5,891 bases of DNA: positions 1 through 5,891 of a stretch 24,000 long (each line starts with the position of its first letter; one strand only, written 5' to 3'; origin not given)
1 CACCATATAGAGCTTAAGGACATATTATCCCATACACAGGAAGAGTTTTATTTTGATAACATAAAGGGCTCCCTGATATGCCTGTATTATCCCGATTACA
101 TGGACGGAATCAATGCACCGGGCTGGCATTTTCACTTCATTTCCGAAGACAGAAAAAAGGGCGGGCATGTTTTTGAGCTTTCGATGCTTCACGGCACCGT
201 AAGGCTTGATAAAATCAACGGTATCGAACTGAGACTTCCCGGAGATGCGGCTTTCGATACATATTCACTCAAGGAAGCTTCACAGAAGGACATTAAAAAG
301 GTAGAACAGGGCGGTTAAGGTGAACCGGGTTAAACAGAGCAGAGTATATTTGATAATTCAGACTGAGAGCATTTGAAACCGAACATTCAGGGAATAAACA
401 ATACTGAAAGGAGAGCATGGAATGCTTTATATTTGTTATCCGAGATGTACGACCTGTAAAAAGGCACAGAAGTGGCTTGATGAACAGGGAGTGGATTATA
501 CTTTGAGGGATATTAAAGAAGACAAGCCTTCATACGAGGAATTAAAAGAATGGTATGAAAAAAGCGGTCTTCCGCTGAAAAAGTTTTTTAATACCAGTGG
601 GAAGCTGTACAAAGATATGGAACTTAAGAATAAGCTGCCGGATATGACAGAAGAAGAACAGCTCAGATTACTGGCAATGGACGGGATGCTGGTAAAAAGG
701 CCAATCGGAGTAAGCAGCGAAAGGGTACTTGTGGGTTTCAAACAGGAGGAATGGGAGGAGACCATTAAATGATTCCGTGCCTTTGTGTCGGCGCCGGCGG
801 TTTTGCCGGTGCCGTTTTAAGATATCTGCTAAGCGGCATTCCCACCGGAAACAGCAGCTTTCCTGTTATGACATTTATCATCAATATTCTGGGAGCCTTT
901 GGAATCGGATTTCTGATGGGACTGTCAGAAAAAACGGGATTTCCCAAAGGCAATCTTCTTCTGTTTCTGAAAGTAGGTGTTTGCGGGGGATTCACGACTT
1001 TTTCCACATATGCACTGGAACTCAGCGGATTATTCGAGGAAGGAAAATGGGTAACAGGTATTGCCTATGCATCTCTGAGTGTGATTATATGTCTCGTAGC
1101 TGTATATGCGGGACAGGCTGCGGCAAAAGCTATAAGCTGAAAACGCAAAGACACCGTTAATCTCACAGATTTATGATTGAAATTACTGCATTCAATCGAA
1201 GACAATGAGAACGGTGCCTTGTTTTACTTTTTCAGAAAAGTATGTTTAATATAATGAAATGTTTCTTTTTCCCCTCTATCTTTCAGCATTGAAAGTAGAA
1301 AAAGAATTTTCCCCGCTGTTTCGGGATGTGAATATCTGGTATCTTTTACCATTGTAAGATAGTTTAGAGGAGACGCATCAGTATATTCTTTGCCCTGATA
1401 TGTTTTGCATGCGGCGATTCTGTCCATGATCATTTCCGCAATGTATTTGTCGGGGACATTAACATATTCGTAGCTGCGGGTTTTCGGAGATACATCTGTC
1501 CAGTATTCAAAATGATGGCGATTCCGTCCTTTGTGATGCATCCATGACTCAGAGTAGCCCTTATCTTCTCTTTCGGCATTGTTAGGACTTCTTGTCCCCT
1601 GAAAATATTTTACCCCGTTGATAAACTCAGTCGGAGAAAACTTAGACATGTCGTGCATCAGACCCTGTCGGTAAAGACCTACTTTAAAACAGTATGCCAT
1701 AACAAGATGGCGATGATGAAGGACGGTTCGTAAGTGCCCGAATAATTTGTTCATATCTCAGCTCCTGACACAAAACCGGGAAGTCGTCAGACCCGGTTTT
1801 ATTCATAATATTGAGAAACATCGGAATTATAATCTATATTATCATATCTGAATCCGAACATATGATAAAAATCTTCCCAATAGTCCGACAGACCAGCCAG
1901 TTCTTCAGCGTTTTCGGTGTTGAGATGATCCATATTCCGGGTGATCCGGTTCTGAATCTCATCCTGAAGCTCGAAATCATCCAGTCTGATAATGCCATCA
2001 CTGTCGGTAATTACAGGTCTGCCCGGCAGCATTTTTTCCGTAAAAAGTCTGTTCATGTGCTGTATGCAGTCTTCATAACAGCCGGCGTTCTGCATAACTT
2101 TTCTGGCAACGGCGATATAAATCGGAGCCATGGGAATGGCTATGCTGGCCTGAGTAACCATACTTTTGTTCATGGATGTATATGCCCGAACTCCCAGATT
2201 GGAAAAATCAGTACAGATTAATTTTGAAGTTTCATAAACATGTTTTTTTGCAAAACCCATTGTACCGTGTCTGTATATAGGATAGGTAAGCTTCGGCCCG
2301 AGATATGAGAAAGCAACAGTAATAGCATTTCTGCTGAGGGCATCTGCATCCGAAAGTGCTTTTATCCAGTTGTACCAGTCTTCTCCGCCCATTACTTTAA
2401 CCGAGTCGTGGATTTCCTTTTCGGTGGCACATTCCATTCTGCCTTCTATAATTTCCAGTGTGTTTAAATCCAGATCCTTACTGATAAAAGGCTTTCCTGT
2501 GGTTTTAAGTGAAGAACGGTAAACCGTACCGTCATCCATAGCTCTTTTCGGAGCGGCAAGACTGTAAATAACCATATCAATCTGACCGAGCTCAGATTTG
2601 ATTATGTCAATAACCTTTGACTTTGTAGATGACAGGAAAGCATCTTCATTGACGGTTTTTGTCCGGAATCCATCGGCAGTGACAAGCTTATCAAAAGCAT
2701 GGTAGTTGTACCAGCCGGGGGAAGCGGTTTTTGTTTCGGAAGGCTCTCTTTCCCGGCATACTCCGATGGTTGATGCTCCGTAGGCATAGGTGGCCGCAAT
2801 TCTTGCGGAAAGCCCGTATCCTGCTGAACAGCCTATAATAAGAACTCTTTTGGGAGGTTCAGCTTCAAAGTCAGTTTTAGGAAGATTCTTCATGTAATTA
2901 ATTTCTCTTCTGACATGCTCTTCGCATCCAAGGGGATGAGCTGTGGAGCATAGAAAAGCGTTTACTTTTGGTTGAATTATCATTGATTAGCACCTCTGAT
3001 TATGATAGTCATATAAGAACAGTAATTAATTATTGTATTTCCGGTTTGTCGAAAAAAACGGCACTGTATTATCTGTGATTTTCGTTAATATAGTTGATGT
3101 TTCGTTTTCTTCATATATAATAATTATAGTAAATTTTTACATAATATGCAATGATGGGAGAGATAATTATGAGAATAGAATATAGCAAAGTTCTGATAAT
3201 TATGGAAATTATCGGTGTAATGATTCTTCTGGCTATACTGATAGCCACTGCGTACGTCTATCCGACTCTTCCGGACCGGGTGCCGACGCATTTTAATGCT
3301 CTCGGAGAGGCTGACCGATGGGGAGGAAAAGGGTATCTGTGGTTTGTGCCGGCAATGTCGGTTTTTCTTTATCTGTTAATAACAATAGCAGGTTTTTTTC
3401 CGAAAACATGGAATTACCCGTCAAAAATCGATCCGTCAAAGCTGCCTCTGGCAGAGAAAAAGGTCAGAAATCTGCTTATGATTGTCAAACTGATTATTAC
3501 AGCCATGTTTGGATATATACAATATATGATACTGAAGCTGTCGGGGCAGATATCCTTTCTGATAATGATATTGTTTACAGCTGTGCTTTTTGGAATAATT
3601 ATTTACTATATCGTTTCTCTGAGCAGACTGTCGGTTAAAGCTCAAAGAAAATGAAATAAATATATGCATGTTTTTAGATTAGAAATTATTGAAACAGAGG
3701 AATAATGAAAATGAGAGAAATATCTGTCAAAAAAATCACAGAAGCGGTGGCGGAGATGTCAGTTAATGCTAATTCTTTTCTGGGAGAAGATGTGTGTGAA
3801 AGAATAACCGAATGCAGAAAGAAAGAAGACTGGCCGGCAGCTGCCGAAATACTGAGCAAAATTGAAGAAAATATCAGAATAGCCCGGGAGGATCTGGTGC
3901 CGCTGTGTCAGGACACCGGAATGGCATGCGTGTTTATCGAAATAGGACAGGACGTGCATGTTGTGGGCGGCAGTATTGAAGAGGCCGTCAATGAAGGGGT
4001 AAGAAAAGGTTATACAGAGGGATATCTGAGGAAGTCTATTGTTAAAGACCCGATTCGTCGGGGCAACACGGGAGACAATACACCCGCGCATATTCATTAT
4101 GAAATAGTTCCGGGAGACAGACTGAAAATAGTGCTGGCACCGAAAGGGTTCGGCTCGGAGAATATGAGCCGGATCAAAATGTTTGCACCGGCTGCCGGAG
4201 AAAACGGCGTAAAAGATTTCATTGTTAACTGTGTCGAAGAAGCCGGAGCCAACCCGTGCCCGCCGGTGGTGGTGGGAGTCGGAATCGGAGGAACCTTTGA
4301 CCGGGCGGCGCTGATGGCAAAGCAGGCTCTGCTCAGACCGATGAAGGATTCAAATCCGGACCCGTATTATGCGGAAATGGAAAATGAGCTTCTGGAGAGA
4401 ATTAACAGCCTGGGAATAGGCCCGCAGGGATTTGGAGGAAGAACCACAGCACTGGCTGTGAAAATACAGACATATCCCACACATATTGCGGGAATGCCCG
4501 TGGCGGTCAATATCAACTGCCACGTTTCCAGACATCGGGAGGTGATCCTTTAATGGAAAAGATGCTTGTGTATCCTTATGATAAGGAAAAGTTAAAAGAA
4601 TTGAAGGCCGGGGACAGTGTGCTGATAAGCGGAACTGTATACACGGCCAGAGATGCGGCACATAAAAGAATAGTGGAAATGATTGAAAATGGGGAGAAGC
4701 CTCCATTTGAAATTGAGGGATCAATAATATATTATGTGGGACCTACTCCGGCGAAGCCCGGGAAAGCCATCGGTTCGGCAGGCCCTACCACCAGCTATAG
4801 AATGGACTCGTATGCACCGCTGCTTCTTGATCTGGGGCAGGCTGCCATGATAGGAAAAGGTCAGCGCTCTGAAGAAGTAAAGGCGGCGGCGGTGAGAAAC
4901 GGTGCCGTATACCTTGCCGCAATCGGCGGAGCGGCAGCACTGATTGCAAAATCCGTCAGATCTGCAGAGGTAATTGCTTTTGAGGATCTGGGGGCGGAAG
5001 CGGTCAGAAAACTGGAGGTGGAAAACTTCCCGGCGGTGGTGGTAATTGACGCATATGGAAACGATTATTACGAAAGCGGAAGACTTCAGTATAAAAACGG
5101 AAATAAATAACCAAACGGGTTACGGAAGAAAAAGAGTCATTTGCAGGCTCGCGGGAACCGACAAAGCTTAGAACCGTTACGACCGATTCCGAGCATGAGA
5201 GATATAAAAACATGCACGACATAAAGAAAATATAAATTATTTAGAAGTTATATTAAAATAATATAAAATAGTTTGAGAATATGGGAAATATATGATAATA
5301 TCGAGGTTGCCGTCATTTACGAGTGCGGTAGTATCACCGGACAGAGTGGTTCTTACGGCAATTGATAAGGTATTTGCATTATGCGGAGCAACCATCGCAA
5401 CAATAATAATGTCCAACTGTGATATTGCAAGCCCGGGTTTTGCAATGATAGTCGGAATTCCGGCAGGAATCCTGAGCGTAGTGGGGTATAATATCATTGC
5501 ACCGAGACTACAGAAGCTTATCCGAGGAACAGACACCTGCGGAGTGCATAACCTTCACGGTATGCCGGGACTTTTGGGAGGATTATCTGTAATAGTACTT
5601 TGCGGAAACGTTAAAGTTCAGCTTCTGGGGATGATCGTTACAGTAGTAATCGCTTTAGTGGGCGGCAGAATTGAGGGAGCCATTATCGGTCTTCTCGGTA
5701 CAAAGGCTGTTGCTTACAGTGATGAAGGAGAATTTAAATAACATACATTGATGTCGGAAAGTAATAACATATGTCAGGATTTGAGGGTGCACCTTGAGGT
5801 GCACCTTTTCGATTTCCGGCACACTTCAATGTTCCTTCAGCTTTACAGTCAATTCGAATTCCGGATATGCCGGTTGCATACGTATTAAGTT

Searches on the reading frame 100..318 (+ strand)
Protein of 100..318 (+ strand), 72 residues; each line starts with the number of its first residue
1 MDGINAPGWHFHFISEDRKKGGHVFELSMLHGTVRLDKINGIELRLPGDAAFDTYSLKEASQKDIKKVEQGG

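Call 6: search_protein_families(library=ncbifam, proteins=[window:100-318:+], max_evalue=0.001)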
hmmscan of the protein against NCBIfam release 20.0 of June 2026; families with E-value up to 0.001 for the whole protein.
window:100-318:+ (72 aa): 1 family
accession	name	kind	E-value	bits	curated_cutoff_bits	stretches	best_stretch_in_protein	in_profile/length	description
TIGR01252.1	acetolac_decarb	equivalog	8.5e-15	54.8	180.65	1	2-66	164-229/232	acetolactate decarboxylase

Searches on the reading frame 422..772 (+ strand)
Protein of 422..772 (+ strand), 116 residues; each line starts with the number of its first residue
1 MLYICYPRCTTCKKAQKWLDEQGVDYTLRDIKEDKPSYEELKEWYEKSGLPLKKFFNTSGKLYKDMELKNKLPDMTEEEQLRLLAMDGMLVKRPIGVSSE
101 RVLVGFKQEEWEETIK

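Call 6: search_protein_families(library=ncbifam, proteins=[window:422-772:+], max_evalue=0.001)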
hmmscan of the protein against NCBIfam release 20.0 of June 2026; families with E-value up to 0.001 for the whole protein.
window:422-772:+ (116 aa): 14 families
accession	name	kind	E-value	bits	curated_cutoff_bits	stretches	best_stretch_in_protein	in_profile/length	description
TIGR01617.1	arsC_related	subfamily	2.4e-31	108.4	75.05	1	5-115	5-116/117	Spx/MgsR family RNA polymerase-binding regulatory protein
NF002459.0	PRK01655.1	subfamily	4.2e-14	52.7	123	1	6-110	7-109/132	transcriptional regulator Spx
NF008107.0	PRK10853.1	equivalog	1.3e-12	47.9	121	1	8-115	10-116/119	ArsC family reductase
TIGR00014.1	arsC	equivalog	7.8e-12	45.7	106.05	1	7-111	7-110/114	arsenate reductase (glutaredoxin)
NF009210.0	PRK12559.1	equivalog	2.5e-11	43.7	159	1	7-111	8-110/131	transcriptional regulator SpxA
TIGR02196.1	GlrX_YruB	hypoth_equivalog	6e-09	36.3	88.55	1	7-52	8-53/74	glutaredoxin-like protein, YruB-family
TIGR01616.1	nitro_assoc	hypoth_equivalog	1e-08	35.3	109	1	4-113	6-111/126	nitrogenase-associated protein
NF009885.0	PRK13344.1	equivalog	2.4e-08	33.9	152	1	8-110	9-109/132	transcriptional regulator Spx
NF041212.1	Uxx_star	subfamily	3.6e-06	27.1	66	1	7-43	7-43/70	Uxx-star family glutaredoxin-like (seleno)protein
NF041106.1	ArsC_rel_Se_1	subfamily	8.3e-06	26.4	85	1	8-110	9-106/107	ArsC family (seleno)protein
TIGR02194.1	GlrX_NrdH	subfamily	2.5e-05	24.4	85.75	1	7-43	7-43/72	glutaredoxin-like protein NrdH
TIGR02181.1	GRX_bact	equivalog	0.00055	20.1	90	0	7-43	7-43/80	glutaredoxin 3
TIGR02200.1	GlrX_actino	hypoth_equivalog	0.00071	19.9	89.5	0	7-36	8-37/77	mycoredoxin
NF041211.1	gluta_UXX_star_2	equivalog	0.00076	19.4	100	0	6-43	6-43/71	UXX-star (seleno)protein family 2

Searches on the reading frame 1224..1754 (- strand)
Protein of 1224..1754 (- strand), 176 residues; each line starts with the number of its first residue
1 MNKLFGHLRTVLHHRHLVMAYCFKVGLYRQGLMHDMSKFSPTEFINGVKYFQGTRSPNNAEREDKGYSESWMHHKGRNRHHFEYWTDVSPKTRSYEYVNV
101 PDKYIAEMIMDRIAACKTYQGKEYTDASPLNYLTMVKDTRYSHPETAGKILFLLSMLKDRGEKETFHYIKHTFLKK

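Call 6: search_protein_families(library=ncbifam, proteins=[window:1224-1754:-], max_evalue=0.001)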
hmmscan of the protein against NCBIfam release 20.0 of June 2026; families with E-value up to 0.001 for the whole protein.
window:1224-1754:- (176 aa): 0 families

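Call 7: search_protein_families(library=pfam, proteins=[window:1224-1754:-], max_evalue=0.01)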
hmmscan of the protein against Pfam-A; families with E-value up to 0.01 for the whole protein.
window:1224-1754:- (176 aa): 1 family
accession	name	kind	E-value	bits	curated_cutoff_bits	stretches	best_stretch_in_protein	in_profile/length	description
PF18907.5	DUF5662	-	4e-35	121.2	27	1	6-150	4-150/156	Family of unknown function (DUF5662)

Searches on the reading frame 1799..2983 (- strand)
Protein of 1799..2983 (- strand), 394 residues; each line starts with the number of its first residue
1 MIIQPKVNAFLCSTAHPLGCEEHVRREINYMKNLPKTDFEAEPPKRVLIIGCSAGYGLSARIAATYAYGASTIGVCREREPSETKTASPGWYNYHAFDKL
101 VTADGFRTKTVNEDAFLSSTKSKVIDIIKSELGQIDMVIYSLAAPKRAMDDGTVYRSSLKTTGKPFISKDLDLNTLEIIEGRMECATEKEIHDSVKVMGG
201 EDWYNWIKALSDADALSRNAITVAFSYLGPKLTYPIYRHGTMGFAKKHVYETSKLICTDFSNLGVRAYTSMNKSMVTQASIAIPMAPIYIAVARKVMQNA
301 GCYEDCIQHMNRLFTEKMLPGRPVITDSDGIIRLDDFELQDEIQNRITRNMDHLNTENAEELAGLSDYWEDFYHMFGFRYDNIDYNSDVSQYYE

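Call 6: search_protein_families(library=ncbifam, proteins=[window:1799-2983:-], max_evalue=0.001)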
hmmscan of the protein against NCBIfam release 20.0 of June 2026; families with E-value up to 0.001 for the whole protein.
window:1799-2983:- (394 aa): 2 families
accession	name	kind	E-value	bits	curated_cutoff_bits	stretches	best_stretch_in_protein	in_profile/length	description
NF043048.1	EnoyACPredFabV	equivalog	5.3e-146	486.4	400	1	1-391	1-388/395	enoyl-ACP reductase FabV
NF010177.0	PRK13656.1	subfamily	9e-146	485.6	403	1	1-391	1-390/398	enoyl-[acyl-carrier-protein] reductase FabV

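Call 17: find_encoding_contigs(protein=window:1799-2983:-, flank=10000, max_places=4)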
Protein window:1799-2983:- (394 aa): 3 contigs read that carry it; 2 places shown.
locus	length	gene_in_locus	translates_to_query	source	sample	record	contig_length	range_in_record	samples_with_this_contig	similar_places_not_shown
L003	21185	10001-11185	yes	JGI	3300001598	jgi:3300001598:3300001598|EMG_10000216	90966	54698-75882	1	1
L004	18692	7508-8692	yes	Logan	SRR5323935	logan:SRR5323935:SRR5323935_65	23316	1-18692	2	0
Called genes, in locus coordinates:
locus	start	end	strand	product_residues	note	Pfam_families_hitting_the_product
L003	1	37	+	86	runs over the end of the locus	PF11823:Se_S_carrier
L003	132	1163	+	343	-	PF00586:AIRS, PF02769:AIRS_C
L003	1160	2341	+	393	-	PF00155:Aminotran_1_2, PF00266:Aminotran_5, PF01041:DegT_DnrJ_EryC1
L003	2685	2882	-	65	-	-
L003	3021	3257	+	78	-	-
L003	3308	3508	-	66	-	-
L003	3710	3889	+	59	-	-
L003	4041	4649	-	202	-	PF07833:Cu_amine_oxidN1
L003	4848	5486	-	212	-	PF02545:Maf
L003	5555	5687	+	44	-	-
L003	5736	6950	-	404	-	PF00171:Aldedh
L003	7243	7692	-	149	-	PF00909:Ammonium_transp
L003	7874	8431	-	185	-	PF05683:Fumerase_C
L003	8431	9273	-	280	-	PF05681:Fumerase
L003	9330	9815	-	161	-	PF07853:DUF1648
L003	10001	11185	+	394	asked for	PF12242:Eno-Rase_NADH_b, PF12241:Enoyl_reductase, PF07055:Eno-Rase_FAD_bd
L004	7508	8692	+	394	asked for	PF12242:Eno-Rase_NADH_b, PF12241:Enoyl_reductase, PF07055:Eno-Rase_FAD_bd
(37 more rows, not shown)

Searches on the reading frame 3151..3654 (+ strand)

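Call 6: search_protein_families(library=ncbifam, proteins=[window:3151-3654:+], max_evalue=0.001)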
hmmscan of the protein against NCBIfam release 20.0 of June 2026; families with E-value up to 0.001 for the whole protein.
window:3151-3654:+ (167 aa): 0 families

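Call 7: search_protein_families(library=pfam, proteins=[window:3151-3654:+], max_evalue=0.01)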
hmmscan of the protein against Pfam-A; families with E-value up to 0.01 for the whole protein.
window:3151-3654:+ (167 aa): 1 family
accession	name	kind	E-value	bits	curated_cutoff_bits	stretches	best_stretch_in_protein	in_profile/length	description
PF07853.16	DUF1648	-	1.7e-17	63.3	28.7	1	25-69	2-47/49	Domain of unknown function (DUF1648)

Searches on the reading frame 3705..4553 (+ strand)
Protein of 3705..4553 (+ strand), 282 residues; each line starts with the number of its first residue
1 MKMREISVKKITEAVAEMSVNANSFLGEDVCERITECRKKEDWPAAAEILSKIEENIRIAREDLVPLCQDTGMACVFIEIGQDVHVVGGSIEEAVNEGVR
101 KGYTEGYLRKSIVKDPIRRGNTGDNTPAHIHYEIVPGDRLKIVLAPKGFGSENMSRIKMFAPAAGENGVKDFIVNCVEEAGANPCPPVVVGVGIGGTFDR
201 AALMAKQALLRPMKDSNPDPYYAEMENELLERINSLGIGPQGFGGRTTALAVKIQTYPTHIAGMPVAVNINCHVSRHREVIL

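Call 6: search_protein_families(library=ncbifam, proteins=[window:3705-4553:+], max_evalue=0.001)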
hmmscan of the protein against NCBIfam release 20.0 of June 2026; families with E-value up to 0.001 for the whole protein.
window:3705-4553:+ (282 aa): 6 families
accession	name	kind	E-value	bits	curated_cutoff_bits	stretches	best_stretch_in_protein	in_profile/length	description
NF004885.0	PRK06246.1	equivalog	1.5e-125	418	276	1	3-281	1-278/279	fumarate hydratase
TIGR00722.1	ttdA_fumA_fumB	subfamily_domain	3.5e-93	311.7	100.65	1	11-281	1-272/273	hydrolyase, tartrate alpha subunit/fumarate domain protein, Fe-S type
NF006084.0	PRK08230.1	equivalog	1.5e-52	178.6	365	1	5-280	8-285/303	L(+)-tartrate dehydratase subunit alpha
NF011920.0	PRK15391.1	subfamily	4.4e-25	87.9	1094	1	55-277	92-323/548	class I fumarate hydratase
NF011919.0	PRK15390.1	equivalog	1.6e-23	82.8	1105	1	55-277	92-323/548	class I fumarate hydratase FumA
NF011921.0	PRK15392.1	equivalog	5.6e-18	64.8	1060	1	55-276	91-321/550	class I fumarate hydratase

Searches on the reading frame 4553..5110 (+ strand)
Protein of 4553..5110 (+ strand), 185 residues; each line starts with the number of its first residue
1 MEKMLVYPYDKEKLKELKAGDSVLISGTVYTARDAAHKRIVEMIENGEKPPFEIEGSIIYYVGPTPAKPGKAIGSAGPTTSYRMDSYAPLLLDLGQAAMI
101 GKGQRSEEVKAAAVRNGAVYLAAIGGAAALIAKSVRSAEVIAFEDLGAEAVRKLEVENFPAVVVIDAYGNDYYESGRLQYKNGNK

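Call 6: search_protein_families(library=ncbifam, proteins=[window:4553-5110:+], max_evalue=0.001)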
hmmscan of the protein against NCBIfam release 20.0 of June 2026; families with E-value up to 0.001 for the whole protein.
window:4553-5110:+ (185 aa): 8 families
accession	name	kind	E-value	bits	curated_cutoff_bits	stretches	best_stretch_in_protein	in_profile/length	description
NF005310.0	PRK06842.1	equivalog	2.1e-85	285.2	238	1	1-182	1-182/185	Fe-S-containing hydro-lyase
TIGR00723.1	ttdB_fumA_fumB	subfamily_domain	1.7e-55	187.5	145.15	1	13-174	2-168/169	FumA C-terminus/TtdB family hydratase beta subunit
NF004708.0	PRK06043.1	equivalog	2.2e-46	157.8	269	1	1-176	1-179/192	fumarate hydratase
NF006253.0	PRK08395.1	equivalog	1.4e-40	138.8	244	1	6-174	6-164/166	fumarate hydratase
NF011920.0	PRK15391.1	subfamily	6.7e-38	130.3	1094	1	23-174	383-536/548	class I fumarate hydratase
NF011919.0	PRK15390.1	equivalog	3.9e-37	127.7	1105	1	23-175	383-537/548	class I fumarate hydratase FumA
NF011921.0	PRK15392.1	equivalog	1.4e-33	116.3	1060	1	13-175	372-536/550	class I fumarate hydratase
NF006082.0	PRK08228.1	equivalog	1.4e-26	93.2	264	1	1-182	2-188/205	L(+)-tartrate dehydratase subunit beta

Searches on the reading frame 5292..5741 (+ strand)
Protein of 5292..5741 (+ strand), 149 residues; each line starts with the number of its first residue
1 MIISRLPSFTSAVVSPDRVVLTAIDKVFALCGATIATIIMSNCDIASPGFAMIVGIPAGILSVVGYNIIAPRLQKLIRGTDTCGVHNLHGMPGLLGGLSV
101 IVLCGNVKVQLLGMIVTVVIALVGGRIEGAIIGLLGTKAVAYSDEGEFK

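Call 6: search_protein_families(library=ncbifam, proteins=[window:5292-5741:+], max_evalue=0.001)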
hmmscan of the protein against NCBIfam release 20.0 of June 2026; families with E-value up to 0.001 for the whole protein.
window:5292-5741:+ (149 aa): 1 family
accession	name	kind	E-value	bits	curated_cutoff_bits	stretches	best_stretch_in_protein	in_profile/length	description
TIGR00836.1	amt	subfamily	3.6e-06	26.2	343.3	1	27-116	256-343/406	ammonium transporter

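Call 7: search_protein_families(library=pfam, proteins=[window:5292-5741:+], max_evalue=0.01)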
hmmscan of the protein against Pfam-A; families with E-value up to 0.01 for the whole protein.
window:5292-5741:+ (149 aa): 1 family
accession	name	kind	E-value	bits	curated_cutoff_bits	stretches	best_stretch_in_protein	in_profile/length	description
PF00909.26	Ammonium_transp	-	2.4e-12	46.7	23.2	1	30-109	254-331/399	Ammonium Transporter Family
